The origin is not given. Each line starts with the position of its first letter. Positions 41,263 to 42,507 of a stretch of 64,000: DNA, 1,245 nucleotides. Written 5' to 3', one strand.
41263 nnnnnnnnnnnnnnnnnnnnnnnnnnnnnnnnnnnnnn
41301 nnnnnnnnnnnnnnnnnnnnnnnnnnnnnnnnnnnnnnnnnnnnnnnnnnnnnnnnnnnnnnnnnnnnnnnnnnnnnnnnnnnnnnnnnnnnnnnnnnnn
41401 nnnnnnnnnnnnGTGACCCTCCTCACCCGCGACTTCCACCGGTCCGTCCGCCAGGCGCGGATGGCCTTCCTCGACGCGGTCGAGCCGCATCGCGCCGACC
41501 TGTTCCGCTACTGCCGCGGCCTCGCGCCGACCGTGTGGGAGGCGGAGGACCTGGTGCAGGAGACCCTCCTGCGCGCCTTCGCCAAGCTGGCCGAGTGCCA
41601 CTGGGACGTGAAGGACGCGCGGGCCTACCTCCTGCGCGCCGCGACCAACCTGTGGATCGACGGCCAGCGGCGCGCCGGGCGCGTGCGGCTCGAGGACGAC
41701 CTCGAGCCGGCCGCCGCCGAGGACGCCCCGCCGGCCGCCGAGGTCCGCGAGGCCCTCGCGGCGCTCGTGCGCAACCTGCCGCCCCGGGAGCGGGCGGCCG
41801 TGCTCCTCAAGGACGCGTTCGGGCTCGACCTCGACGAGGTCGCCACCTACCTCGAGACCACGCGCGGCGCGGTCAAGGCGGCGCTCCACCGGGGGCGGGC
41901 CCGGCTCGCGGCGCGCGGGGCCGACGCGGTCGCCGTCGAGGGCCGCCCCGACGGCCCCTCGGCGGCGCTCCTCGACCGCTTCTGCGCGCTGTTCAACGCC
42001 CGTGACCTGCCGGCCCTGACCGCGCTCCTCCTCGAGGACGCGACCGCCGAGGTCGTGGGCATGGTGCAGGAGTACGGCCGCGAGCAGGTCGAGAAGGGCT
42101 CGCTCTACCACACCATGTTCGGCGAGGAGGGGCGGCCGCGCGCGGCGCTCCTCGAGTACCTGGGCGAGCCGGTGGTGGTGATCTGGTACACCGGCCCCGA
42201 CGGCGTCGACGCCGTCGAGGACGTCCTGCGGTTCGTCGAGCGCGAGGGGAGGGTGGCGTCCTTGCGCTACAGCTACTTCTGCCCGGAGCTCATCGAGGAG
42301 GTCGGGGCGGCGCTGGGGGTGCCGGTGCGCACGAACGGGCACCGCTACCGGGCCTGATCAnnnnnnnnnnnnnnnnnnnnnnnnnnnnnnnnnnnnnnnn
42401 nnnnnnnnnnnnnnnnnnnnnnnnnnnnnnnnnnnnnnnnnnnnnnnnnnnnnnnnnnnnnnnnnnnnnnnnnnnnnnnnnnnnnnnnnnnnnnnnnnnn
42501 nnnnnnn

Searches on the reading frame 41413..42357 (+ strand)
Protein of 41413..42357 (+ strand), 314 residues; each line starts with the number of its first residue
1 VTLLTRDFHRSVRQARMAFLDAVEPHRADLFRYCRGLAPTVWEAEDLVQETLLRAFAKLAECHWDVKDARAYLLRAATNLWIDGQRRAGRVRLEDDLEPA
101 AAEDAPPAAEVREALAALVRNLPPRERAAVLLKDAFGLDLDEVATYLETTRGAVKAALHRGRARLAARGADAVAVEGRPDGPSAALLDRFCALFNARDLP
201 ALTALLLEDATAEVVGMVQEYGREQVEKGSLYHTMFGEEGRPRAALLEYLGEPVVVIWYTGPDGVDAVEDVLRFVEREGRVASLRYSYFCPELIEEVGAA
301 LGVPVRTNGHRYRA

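Call 6: search_protein_families(library=pfam, proteins=[window:41413-42357:+], max_evalue=0.1)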
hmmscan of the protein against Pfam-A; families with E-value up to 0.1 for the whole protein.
window:41413-42357:+ (314 aa): 6 families
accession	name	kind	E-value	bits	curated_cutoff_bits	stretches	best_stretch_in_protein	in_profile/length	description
PF08281.18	Sigma70_r4_2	-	7.1e-15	54.8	25.7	1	112-165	1-54/54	Sigma-70, region 4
PF04542.20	Sigma70_r2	-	1.1e-12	48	24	1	23-90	2-70/71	Sigma-70 region 2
PF04545.22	Sigma70_r4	-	5.7e-07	29.4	24.1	1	121-165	4-48/50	Sigma-70, region 4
PF12680.13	SnoaL_2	-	0.0013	19.7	27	1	188-261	2-75/102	SnoaL-like domain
PF07638.17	Sigma70_ECF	-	0.0017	18.7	21.1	1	85-167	97-181/185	ECF sigma factor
PF22029.2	PhyR_sigma2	-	0.015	15.8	27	1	29-63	7-41/55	Sigma2 domain of PhyR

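Call 7: search_protein_families(library=ncbifam, proteins=[window:41413-42357:+], max_evalue=0.1)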
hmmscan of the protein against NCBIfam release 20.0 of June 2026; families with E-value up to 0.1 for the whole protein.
window:41413-42357:+ (314 aa): 82 families (the best 25 are shown)
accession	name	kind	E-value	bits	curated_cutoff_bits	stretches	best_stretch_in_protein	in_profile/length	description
NF006089.0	PRK08241.1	subfamily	3.7e-34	118.3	240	2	111-264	146-301/343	RNA polymerase subunit sigma-70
TIGR02960.1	SigX5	hypoth_equivalog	1.7e-33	116.2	264.75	2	98-285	116-308/322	RNA polymerase sigma-70 factor, TIGR02960 family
TIGR02983.1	SigE-fam_strep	subfamily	2.2e-20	73.2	141.55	1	16-168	5-157/162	SigE family RNA polymerase sigma factor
TIGR02957.1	SigX4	subfamily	1.2e-19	70.6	323.25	1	25-214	5-197/281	RNA polymerase sigma-70 factor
NF007229.0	PRK09647.1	equivalog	9.5e-19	67.6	265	1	19-170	46-203/220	RNA polymerase sigma factor SigE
NF058625.1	sigma_PG0214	equivalog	9.8e-19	67.7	130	1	18-165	5-157/170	GFO_1088 family ECF-type sigma factor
NF007214.0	PRK09636.1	subfamily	6.3e-18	65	271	1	20-212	7-202/293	RNA polymerase sigma factor SigJ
TIGR02937.1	sigma70-ECF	superfamily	5.8e-17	61.8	42.9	1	21-166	5-162/165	sigma-70 family RNA polymerase sigma factor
NF007223.0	PRK09641.1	equivalog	3.6e-16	59.6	209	1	12-166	12-181/187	RNA polymerase sigma factor SigW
TIGR02989.1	Sig-70_gvs1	subfamily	6.7e-16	58.6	124.55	1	18-166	2-155/158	RNA polymerase sigma-70 factor, Rhodopirellula/Verrucomicrobium family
TIGR02948.1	SigW_bacill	equivalog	1.3e-15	58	243.1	1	10-166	10-181/187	RNA polymerase sigma factor SigW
TIGR02950.1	SigM_subfam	subfamily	2.2e-15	56.8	147.95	1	26-167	9-156/159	RNA polymerase sigma factor, SigM family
NF007216.0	PRK09638.1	equivalog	3.2e-15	56.3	194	1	17-162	18-167/180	RNA polymerase sigma factor SigY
NF007226.0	PRK09644.1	equivalog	1.4e-14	54.5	199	1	28-166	12-154/166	RNA polymerase sigma factor SigM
NF007227.0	PRK09645.1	subfamily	3e-14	53.3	202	1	23-160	19-161/177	sigma-70 family RNA polymerase sigma factor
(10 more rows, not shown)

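Call 10: find_homologous_proteins(query=window:41413-42357:+)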
Query window:41413-42357:+ (314 aa): 877 proteins with E <= 0.001 among 8000 candidates; the best 120 are listed.
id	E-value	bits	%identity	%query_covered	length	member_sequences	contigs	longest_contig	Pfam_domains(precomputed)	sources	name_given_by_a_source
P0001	1.2e-201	687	100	100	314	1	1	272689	PF04545.23,PF04542.21,PF08281.19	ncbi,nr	ncbi:MAG: sigma-70 family RNA polymerase sigma factor [Planctomycetes bacterium]|nr:sigma-70 family 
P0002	9.5e-174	595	88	100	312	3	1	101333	PF04545.23,PF04542.21,PF08281.19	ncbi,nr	ncbi:MAG: RNA polymerase sigma factor [Planctomycetes bacterium]|nr:RNA polymerase sigma factor [Pla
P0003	6.9e-161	553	80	100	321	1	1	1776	PF04545.23,PF04542.21,PF08281.19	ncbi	-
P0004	3.2e-152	525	75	99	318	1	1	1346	PF12680.14,PF04545.23,PF04542.21,PF08281.19,PF22029.3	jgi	jgi:RNA polymerase sigma-70 factor, ECF subfamily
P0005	1.1e-146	507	73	99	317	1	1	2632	PF04545.23,PF04542.21,PF08281.19,PF22029.3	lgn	-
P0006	1.4e-146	506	72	99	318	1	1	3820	PF04545.23,PF04542.21,PF08281.19,PF22029.3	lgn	-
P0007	5.7e-146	504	72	99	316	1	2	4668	PF04545.23,PF04542.21,PF08281.19,PF22029.3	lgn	-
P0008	2.1e-144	499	74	99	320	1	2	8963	PF04545.23,PF04542.21,PF08281.19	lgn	-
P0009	1.1e-142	493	72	99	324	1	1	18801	PF04545.23,PF04542.21,PF08281.19,PF22029.3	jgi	jgi:RNA polymerase sigma-70 factor (ECF subfamily)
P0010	2.1e-137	476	71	99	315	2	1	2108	PF04545.23,PF04542.21,PF08281.19,PF22029.3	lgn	-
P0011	4.7e-106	373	59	99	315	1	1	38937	PF04542.21,PF08281.19,PF22029.3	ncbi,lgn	-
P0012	3.2e-105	370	61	98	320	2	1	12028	PF12680.14,PF04545.23,PF04542.21,PF08281.19,PF22029.3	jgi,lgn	jgi:RNA polymerase sigma-70 factor, ECF subfamily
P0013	6.5e-105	369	61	98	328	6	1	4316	PF12680.14,PF04545.23,PF04542.21,PF08281.19,PF22029.3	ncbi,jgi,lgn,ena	-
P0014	3.0e-101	357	59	99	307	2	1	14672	PF04545.23,PF04542.21,PF08281.19,PF22029.3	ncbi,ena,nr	ncbi:MAG TPA: sigma-70 family RNA polymerase sigma factor [Planctomycetota bacterium]|nr:sigma-70 fa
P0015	5.6e-101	356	57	98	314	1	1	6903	PF04545.23,PF04542.21,PF08281.19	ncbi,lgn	-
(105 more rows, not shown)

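Call 17: find_related_loci(query=A1, collection=genome_contigs, flank=8000)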
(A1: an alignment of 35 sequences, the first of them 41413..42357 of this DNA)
Query A1 (314 aa) in genome_contigs; peptide patterns used: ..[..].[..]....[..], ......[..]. (x = any residue, [..] = any of these).
599 stretches matched a pattern (row limit reached: there are more); 570 encode a relative of the query (tblastn E <= 1e-3); the best 80 are kept; 80 distinct loci.
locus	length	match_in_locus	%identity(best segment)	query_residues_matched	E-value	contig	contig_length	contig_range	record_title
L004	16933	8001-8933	88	1-313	2e-160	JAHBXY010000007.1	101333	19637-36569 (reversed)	MAG: Planctomycetota bacterium isolate ACE_PLA31 PLA31_7, whole genome shotgun sequence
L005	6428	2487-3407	55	4-312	2e-102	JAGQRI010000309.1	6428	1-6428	MAG: Planctomycetota bacterium isolate HKST-UBA88 2015-01-06_1_(paired)_contig_171116, whole genome shotgun sequence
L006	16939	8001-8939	54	4-312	1e-101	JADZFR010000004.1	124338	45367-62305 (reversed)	MAG: Planctomycetota bacterium isolate SJ873 c_000000065423, whole genome shotgun sequence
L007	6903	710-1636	57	4-312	6e-102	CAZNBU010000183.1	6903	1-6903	MAG TPA_asm: uncultured Planctomycetaceae bacterium isolate binchicken_co350_24 genome assembly, contig: NODE_11672_leng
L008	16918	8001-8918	57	4-312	6e-101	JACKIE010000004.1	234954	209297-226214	MAG: Planctomycetota bacterium isolate HK-STAS-PLAN-36 HK-STAS-PLAN-36_4, whole genome shotgun sequence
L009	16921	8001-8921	54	4-312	2e-99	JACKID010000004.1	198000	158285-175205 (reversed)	MAG: Planctomycetota bacterium isolate HK-STAS-PLAN-35 HK-STAS-PLAN-35_4, whole genome shotgun sequence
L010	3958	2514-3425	58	4-313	5e-99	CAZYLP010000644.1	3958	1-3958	MAG TPA_asm: uncultured Planctomycetota bacterium isolate SRP287453_co1_338 genome assembly, contig: NODE_46266_length_3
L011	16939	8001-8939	53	4-312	7e-98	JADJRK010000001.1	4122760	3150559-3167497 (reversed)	MAG: Planctomycetota bacterium isolate Fred_18-Q3-R57-64_MAXAC.456 tig00000287-10-41217550, whole genome shotgun sequenc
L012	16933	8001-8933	55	7-313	2e-96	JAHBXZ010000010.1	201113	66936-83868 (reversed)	MAG: Planctomycetota bacterium isolate ACE_PLA32 PLA32_10, whole genome shotgun sequence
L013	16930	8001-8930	50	4-312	9e-90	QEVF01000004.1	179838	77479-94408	MAG: Planctomycetota bacterium isolate PLA1 J3_scaffold_32, whole genome shotgun sequence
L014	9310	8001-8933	53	8-313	1e-89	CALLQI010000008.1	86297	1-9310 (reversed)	MAG TPA_asm: uncultured bacterium isolate SRR6227243_bin.55_CONCOCT_v1.1_MAG genome assembly, contig: ERZ795105.387, who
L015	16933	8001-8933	50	4-313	8e-90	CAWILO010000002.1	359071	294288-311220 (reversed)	MAG: uncultured delta proteobacterium isolate MFD03346.bin.1.66 genome assembly, contig: contig_1318, whole genome shotg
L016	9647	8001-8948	51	4-312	5e-89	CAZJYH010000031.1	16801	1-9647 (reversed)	MAG TPA_asm: uncultured Alphaproteobacteria bacterium isolate SRP342105_co1_110 genome assembly, contig: NODE_4591_lengt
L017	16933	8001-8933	50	4-313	1e-88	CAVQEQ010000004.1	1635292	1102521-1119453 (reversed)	MAG: uncultured delta proteobacterium isolate MFD04434.bin.1.46 genome assembly, contig: contig_6686, whole genome shotg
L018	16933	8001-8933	51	4-313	8e-88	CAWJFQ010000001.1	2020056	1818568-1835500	MAG: uncultured delta proteobacterium isolate MFD03399.bin.2.69 genome assembly, contig: contig_10577, whole genome shot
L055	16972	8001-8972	44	6-312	7e-67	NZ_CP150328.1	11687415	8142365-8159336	Sorangium sp. So ce315 chromosome, complete genome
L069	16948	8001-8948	43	6-312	2e-65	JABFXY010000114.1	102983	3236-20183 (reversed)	MAG: Polyangiaceae bacterium isolate Bin8.16 NODE_28_length_102983_cov_5.978435, whole genome shotgun sequence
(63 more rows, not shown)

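Call 24: search_solved_structures(query=window:41413-42357:+, max_evalue=0.01, show_alignments=2)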
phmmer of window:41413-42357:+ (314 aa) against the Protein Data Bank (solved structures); distinct sequences matched with E-value up to 0.01: 19.
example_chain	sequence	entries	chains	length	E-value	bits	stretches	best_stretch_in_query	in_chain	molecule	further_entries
9m9d_F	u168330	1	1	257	6.9e-15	58.8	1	20-165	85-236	ECF RNA polymerase sigma factor SigE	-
9m9e_F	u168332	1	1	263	7.3e-15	58.8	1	20-165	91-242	ECF RNA polymerase sigma factor SigE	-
9m98_F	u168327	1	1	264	7.4e-15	58.7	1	20-165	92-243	ECF RNA polymerase sigma factor SigE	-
7qh5_A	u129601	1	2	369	1.1e-13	54.9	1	110-211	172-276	RNA polymerase sigma factor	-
6jcy_F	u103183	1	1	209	3.1e-13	53.4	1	41-177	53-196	ECF RNA polymerase sigma factor SigH,ECF RNA polymerase sigma factor SigE,ECF RNA polymera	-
5wuq_A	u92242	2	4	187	2.2e-11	47.3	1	15-166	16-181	ECF RNA polymerase sigma factor SigW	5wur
5zx2_F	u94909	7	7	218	7.9e-10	42.2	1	41-177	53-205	ECF RNA polymerase sigma factor SigH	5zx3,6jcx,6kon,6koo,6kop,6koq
6dv9_F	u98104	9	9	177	5.7e-09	39.4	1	18-161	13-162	ECF RNA polymerase sigma factor SigL | RNA polymerase sigma factor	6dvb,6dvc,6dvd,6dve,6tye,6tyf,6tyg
5xe7_A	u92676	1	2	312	1.4e-06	31.5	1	24-211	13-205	ECF RNA polymerase sigma factor SigJ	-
6dxo_A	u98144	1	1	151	6.5e-06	29.4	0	28-83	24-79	RNA polymerase ECF-subfamily sigma factor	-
5uxx_A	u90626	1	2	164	0.00011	25.3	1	40-165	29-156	RNA polymerase sigma factor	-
9isn_F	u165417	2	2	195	0.00028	24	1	16-167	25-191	ECF sigma factor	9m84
5fgm_A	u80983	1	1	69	0.0019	21.3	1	107-167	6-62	ECF RNA polymerase sigma factor SigR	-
3vep_D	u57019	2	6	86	0.0019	21.3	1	115-166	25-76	Probable RNA polymerase sigma-D factor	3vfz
8jbz_AAA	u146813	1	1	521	0.0037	20.3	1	197-301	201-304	3-ketosteroid dehydrogenase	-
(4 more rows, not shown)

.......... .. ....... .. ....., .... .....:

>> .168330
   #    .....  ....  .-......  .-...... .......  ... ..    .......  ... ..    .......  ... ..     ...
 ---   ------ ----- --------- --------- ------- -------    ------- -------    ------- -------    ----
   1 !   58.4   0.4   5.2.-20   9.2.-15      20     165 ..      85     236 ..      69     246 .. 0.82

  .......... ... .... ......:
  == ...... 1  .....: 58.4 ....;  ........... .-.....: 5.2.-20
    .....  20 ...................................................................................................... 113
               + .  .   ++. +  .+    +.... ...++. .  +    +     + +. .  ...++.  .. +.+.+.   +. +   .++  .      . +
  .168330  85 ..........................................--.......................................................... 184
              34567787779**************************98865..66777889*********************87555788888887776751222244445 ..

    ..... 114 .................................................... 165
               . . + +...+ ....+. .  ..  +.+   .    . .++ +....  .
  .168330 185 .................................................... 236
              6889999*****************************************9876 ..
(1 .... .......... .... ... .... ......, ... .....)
